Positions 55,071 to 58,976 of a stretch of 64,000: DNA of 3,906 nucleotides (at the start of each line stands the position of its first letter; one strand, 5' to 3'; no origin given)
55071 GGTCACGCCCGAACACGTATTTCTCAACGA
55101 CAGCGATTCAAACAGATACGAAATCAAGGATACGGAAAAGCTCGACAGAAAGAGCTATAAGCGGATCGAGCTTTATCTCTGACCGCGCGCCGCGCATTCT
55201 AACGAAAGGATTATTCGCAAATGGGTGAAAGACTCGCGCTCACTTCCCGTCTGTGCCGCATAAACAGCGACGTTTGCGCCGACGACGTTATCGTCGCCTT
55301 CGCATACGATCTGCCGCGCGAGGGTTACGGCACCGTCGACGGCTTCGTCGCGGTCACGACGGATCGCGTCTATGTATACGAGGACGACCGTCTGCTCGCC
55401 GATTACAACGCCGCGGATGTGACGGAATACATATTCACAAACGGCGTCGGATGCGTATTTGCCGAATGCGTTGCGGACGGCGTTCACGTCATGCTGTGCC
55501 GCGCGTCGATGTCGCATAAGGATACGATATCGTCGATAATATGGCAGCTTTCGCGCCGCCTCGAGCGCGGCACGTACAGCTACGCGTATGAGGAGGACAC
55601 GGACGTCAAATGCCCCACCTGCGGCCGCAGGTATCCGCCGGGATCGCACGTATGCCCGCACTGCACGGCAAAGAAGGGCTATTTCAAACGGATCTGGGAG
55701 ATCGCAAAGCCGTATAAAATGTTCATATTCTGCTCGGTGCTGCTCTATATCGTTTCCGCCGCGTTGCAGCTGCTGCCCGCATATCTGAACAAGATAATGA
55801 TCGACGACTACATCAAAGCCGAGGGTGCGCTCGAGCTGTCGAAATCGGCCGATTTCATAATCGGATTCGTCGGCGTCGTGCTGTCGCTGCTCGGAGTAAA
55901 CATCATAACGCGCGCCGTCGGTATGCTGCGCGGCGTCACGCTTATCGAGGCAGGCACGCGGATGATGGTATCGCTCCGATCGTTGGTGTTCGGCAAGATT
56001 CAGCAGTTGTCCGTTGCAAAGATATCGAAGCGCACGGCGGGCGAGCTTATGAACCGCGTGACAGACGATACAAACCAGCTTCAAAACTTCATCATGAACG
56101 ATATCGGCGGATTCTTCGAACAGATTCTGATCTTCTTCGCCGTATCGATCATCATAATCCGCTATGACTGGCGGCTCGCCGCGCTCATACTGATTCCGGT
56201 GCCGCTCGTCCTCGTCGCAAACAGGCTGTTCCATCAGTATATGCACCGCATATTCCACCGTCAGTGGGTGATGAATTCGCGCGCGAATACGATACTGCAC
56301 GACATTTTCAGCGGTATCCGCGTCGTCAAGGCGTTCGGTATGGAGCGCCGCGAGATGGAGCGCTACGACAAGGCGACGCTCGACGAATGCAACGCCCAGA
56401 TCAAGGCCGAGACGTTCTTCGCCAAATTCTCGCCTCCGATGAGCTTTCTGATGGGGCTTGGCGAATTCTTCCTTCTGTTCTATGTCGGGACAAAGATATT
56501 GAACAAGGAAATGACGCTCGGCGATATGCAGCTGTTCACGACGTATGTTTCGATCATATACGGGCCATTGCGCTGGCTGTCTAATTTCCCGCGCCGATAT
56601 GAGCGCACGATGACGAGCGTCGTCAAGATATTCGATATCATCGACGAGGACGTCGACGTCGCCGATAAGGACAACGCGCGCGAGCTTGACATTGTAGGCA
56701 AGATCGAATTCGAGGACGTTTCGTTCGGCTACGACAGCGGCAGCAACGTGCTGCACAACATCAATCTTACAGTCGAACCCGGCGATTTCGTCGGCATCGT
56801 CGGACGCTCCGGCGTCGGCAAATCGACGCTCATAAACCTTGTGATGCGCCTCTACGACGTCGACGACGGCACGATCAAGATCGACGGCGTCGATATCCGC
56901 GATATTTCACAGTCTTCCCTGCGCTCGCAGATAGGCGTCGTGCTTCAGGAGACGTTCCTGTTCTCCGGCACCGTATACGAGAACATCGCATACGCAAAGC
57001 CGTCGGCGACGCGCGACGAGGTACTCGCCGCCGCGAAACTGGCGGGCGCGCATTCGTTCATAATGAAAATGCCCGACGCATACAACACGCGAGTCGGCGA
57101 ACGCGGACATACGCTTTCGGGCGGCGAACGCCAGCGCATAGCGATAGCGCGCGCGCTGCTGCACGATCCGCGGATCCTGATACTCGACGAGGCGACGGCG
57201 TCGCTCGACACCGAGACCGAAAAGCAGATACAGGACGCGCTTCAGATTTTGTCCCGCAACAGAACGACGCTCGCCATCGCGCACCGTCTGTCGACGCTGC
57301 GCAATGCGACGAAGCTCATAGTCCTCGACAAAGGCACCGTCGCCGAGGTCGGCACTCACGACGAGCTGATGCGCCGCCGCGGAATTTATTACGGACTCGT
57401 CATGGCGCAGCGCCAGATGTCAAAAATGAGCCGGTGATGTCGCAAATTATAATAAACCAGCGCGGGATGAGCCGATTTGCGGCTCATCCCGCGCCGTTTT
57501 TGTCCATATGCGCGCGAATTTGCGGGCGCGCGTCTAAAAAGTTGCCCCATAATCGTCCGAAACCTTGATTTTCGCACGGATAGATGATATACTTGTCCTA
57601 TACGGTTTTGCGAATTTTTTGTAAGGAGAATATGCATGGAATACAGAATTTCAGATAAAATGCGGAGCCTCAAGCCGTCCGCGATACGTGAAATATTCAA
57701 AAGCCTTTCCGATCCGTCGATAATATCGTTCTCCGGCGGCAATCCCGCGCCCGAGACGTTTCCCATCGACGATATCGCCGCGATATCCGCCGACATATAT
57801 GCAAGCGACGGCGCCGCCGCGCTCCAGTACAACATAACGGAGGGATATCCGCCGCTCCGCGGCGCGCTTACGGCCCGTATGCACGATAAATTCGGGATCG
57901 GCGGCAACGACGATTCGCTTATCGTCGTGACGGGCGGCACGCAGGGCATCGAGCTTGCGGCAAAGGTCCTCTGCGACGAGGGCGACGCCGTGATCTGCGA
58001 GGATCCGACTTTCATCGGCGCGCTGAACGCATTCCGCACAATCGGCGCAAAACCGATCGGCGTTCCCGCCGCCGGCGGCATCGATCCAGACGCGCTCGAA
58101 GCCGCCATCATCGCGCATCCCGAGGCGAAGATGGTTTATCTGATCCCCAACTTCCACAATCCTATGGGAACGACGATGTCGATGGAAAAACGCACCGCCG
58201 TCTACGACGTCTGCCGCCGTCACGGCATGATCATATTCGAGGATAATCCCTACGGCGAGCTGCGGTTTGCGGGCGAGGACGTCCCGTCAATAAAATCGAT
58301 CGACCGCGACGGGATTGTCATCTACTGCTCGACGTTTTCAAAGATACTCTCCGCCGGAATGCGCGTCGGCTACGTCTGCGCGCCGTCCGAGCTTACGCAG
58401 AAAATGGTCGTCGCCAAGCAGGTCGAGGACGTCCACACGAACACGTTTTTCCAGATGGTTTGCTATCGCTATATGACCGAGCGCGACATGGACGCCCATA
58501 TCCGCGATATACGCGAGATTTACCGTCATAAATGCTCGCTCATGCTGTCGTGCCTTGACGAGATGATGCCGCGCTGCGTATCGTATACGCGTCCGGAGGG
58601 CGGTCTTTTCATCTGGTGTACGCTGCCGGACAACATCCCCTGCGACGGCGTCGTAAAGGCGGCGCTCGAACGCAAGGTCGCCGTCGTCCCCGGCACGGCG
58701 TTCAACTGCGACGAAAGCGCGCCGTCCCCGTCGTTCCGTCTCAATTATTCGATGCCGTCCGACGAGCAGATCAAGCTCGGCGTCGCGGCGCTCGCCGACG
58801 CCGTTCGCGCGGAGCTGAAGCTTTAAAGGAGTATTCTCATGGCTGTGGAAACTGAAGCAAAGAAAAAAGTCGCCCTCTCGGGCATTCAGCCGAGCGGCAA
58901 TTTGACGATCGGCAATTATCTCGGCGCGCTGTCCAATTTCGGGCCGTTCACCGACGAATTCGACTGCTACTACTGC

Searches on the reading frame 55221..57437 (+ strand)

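Call 12: search_protein_families(library=pfam, proteins=[window:55221-57437:+])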
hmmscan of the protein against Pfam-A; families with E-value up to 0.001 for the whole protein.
window:55221-57437:+ (738 aa): 5 families
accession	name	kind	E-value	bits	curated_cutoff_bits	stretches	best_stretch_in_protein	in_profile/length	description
PF00664.28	ABC_membrane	-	7e-46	157.6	28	1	169-450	1-274/274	ABC transporter transmembrane region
PF00005.33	ABC_tran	-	4.1e-36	125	25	1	511-660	1-137/137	ABC transporter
PF02463.25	SMC_N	-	8e-05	22.6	40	0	576-702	135-211/220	RecF/RecN/SMC N terminal domain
PF13401.12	AAA_22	-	0.00019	22.2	27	0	523-673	7-104/130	AAA domain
PF01926.29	MMR_HSR1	-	0.00063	20.3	21.9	0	524-542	2-20/113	50S ribosome-binding GTPase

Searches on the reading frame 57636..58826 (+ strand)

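Call 12: search_protein_families(library=pfam, proteins=[window:57636-58826:+])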
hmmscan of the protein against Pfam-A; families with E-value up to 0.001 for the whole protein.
window:57636-58826:+ (396 aa): 4 families
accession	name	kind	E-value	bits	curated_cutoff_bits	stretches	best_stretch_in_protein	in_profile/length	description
PF00155.27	Aminotran_1_2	-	9.7e-36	124.1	19.7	1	32-385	6-360/361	Aminotransferase class I and II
PF12897.13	Asp_aminotransf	-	1e-12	48.1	27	1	103-391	110-410/421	Aspartate amino-transferase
PF01212.27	Beta_elim_lyase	-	5.3e-08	33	27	1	93-201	48-166/288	Beta-eliminating lyase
PF01041.23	DegT_DnrJ_EryC1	-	5.6e-07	29.6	19.8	1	95-204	42-146/360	DegT/DnrJ/EryC1/StrS aminotransferase family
